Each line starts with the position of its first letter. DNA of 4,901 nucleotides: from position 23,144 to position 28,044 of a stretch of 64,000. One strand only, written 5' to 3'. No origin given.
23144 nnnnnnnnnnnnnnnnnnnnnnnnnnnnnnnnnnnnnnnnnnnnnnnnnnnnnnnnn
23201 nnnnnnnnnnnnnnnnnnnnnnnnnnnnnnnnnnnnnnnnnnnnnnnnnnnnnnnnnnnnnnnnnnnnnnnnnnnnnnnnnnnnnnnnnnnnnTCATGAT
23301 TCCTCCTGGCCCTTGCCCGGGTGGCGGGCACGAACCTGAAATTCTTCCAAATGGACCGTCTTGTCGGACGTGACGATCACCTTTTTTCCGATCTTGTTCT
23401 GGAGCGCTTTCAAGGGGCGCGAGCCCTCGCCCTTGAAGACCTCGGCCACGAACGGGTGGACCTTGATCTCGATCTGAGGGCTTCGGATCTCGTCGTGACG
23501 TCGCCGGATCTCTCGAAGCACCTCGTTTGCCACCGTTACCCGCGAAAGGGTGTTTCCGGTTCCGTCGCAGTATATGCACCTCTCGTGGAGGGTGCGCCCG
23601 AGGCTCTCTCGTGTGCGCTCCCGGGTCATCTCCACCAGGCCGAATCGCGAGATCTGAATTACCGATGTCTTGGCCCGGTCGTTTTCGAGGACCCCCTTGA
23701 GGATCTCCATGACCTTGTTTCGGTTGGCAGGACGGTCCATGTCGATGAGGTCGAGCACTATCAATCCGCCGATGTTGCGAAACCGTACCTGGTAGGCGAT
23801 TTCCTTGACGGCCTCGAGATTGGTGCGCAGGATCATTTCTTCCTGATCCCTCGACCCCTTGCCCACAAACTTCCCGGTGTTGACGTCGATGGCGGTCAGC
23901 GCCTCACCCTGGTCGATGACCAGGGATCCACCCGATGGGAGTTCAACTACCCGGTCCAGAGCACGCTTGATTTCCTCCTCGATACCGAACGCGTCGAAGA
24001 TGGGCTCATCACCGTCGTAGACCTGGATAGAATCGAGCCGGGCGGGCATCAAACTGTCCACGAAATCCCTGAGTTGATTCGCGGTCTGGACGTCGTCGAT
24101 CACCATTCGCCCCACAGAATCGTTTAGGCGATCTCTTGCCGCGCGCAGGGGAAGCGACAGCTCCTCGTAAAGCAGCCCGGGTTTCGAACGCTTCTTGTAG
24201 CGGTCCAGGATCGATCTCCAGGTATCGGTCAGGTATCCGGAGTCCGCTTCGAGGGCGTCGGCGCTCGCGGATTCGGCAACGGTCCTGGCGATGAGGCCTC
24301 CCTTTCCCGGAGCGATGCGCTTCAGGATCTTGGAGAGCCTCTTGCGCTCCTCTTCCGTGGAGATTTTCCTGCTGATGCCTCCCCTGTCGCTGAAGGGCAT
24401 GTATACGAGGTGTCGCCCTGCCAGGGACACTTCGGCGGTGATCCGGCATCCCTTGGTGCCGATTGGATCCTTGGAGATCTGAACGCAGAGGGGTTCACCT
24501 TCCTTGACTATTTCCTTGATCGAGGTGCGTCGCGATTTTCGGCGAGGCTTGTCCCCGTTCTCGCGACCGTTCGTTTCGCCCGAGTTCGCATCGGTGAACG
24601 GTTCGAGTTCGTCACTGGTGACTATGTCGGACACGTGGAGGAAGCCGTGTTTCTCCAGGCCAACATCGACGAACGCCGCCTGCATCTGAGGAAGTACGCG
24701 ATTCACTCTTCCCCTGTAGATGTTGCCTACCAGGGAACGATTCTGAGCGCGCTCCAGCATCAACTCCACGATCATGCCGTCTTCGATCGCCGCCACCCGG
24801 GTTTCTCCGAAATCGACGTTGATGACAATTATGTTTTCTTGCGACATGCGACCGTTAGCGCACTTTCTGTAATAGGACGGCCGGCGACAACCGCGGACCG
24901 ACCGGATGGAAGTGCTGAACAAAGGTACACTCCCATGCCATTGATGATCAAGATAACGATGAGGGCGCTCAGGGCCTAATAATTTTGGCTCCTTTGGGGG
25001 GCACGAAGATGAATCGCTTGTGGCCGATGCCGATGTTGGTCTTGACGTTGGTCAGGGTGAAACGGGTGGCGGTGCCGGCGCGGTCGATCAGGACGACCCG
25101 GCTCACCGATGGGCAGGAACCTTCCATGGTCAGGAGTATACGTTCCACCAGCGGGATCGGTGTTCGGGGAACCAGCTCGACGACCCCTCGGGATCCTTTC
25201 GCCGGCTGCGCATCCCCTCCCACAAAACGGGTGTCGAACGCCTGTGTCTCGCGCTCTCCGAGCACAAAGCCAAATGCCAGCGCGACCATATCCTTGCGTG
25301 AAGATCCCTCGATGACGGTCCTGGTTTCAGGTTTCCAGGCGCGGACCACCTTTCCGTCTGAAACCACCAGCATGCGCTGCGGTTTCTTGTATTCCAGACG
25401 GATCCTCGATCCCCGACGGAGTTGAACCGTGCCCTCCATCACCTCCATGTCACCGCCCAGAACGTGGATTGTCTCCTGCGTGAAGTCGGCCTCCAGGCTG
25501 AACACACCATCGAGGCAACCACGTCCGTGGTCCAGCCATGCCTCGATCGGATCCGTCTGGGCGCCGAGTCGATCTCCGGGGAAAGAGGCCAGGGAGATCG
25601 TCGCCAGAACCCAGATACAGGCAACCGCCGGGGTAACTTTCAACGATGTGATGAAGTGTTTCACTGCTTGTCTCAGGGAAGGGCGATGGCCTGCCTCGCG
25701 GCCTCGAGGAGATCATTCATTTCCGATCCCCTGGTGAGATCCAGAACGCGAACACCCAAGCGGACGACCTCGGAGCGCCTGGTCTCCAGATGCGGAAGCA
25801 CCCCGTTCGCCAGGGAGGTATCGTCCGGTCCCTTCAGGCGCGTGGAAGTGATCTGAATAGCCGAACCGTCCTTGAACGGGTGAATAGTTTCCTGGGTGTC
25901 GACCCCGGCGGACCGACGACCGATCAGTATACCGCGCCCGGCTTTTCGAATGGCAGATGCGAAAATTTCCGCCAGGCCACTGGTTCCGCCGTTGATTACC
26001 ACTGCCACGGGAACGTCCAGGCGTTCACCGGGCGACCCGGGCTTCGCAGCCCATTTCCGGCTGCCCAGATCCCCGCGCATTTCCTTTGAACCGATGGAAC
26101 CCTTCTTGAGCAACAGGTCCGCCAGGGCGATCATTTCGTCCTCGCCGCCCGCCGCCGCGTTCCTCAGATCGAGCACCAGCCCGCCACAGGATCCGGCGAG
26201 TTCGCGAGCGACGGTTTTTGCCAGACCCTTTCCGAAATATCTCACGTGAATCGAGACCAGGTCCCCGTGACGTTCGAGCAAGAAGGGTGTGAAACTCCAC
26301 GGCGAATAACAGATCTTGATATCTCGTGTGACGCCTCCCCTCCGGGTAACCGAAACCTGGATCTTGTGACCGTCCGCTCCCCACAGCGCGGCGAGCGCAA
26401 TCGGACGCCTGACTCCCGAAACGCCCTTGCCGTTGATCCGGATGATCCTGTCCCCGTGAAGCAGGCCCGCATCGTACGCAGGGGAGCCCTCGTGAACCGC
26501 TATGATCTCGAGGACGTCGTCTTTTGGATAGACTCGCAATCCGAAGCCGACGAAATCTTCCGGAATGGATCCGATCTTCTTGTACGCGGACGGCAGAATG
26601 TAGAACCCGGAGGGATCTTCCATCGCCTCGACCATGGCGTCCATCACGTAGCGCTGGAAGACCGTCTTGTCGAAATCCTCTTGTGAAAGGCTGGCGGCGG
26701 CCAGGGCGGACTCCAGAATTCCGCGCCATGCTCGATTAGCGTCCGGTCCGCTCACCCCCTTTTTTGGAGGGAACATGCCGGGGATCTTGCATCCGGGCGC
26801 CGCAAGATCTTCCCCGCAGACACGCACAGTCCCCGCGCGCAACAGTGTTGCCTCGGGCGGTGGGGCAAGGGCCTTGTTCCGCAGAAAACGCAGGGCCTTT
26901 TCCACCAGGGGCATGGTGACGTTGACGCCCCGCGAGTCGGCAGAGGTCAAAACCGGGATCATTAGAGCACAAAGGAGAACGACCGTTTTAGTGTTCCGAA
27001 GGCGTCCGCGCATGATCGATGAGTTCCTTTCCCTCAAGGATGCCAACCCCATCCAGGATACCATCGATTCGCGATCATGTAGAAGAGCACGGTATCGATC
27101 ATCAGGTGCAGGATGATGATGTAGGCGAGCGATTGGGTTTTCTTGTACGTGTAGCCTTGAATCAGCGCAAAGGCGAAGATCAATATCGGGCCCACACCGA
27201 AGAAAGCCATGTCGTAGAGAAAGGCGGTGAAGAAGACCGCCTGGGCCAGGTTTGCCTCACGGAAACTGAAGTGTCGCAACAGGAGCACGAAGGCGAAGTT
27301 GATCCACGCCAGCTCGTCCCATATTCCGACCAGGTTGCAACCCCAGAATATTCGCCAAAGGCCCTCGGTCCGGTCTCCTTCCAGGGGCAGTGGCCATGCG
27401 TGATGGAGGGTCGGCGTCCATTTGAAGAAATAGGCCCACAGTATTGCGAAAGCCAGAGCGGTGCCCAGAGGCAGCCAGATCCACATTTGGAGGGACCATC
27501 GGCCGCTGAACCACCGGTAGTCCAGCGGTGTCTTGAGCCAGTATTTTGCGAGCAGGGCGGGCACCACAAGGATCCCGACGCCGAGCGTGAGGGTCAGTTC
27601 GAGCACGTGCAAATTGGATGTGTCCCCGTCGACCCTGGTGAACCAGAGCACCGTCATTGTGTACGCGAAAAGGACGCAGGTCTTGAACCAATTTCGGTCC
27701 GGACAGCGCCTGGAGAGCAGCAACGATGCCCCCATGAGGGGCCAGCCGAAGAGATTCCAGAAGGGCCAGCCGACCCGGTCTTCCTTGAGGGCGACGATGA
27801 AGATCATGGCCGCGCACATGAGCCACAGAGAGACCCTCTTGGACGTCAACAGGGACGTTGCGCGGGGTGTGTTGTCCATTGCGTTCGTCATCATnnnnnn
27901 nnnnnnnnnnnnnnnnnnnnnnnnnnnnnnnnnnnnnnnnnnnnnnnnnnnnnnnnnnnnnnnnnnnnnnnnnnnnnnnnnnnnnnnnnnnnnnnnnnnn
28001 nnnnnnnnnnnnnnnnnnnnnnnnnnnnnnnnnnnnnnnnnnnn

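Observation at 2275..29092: Four paralogous secreted lipoproteins with long (S/T)D dipeptide-repeat tracts, each fused to a different globular or Cys-rich domain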

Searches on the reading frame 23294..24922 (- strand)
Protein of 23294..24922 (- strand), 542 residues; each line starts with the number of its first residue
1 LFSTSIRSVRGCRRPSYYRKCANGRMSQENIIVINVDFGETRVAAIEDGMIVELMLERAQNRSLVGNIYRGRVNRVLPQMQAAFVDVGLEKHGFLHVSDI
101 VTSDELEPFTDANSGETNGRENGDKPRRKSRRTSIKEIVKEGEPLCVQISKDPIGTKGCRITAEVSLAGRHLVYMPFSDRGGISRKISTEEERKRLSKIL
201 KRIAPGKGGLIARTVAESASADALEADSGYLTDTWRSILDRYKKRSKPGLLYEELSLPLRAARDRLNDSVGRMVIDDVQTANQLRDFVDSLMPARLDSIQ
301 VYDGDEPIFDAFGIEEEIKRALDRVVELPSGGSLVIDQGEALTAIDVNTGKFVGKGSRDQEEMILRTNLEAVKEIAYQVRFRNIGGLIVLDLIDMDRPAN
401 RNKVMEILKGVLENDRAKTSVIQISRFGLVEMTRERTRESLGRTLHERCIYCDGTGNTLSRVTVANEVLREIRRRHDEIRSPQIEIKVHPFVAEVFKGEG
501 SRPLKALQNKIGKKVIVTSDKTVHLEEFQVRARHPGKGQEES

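Call 16: search_protein_families(library=pfam, proteins=[window:23294-24922:-], max_evalue=0.001)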
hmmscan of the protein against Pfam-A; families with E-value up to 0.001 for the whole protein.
window:23294-24922:- (542 aa): 2 families
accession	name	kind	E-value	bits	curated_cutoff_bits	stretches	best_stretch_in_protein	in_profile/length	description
PF10150.14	RNase_E_G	-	5.5e-97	324.8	25.5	1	166-437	1-270/270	Ribonuclease E/G family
PF20833.2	RNase_E_G_Thio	-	1.1e-06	29.1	26.8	1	449-531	2-84/86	RNase E/G, Thioredoxin-like domain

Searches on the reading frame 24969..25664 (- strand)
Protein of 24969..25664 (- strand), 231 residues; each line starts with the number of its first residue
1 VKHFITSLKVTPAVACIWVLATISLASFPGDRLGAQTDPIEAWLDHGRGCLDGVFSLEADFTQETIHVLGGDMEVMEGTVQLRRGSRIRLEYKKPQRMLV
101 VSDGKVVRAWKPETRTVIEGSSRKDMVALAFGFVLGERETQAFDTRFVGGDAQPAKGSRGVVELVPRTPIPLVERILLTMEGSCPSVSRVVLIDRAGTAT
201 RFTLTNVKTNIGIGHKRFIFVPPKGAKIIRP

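Call 17: search_protein_families(library=pfam, proteins=[window:24969-25664:-], max_evalue=0.001)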
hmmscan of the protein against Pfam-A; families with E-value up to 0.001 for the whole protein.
window:24969-25664:- (231 aa): 1 family
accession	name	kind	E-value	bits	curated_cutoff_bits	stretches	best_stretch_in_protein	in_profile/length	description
PF03548.22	LolA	-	4.8e-18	65.9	23.6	1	54-220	3-164/165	Outer membrane lipoprotein carrier protein LolA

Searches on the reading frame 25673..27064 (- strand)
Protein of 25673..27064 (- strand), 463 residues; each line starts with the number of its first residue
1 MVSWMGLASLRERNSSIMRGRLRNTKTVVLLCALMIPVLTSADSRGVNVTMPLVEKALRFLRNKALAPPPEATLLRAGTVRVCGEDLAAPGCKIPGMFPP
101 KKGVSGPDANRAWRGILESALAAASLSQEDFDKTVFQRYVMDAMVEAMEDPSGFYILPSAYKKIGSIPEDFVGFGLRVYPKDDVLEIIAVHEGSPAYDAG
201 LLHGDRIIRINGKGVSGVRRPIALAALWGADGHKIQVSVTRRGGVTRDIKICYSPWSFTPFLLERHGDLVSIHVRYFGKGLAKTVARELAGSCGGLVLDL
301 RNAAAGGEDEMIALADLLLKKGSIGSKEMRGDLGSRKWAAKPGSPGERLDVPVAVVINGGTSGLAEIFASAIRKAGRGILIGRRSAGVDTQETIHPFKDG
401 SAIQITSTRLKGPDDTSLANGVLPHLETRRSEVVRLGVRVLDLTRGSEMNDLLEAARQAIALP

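Call 17: search_protein_families(library=pfam, proteins=[window:25673-27064:-], max_evalue=0.001)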
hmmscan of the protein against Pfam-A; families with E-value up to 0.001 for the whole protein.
window:25673-27064:- (463 aa): 4 families
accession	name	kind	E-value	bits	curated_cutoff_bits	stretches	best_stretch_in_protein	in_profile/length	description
PF03572.23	Peptidase_S41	-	6.7e-23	81.5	24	1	272-427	5-164/165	Peptidase family S41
PF17820.7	PDZ_6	-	9.3e-08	32.1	27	1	187-226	2-38/54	PDZ domain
PF13180.12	PDZ_2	-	5.2e-07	30.3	27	1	174-243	3-71/80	PDZ domain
PF00595.29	PDZ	-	6e-07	30.2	23.2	1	170-238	10-79/81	PDZ domain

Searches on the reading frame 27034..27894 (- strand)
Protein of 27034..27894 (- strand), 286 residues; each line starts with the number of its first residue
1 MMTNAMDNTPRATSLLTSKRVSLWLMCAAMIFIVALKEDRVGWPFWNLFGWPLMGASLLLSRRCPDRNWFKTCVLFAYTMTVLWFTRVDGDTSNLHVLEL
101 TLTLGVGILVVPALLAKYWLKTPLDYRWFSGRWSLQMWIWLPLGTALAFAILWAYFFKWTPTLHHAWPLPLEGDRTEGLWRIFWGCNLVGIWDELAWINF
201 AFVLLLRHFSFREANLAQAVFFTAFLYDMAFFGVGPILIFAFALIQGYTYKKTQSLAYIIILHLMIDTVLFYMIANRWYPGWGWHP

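Call 74: search_protein_families(library=pfam, proteins=[window:27034-27894:-], max_evalue=0.01)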
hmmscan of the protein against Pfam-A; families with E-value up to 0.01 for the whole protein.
window:27034-27894:- (286 aa): 1 family
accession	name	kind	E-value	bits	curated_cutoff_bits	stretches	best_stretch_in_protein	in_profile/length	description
PF02517.21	Rce1-like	-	7.5e-08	33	22.4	1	179-268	5-92/93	Type II CAAX prenyl endopeptidase Rce1-like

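Call 75: search_protein_families(library=ncbifam, proteins=[window:27034-27894:-], max_evalue=1)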
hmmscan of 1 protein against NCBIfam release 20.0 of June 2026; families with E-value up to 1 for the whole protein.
window:27034-27894:- (286 aa): 3 families
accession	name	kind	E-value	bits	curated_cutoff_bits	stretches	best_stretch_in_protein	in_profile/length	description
NF008825.0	PRK11875.1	equivalog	0.027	14.2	55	1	255-277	3-24/31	photosystem II reaction center protein T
NF004729.0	PRK06073.1-5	equivalog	0.089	12.8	94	1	224-276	72-125/134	NADH dehydrogenase subunit A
NF033192.3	CPBP_JDVT_MrtJ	equivalog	0.29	11.9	75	1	212-271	33-96/98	JDVT-CTERM system glutamic-type intramembrane protease MrtJ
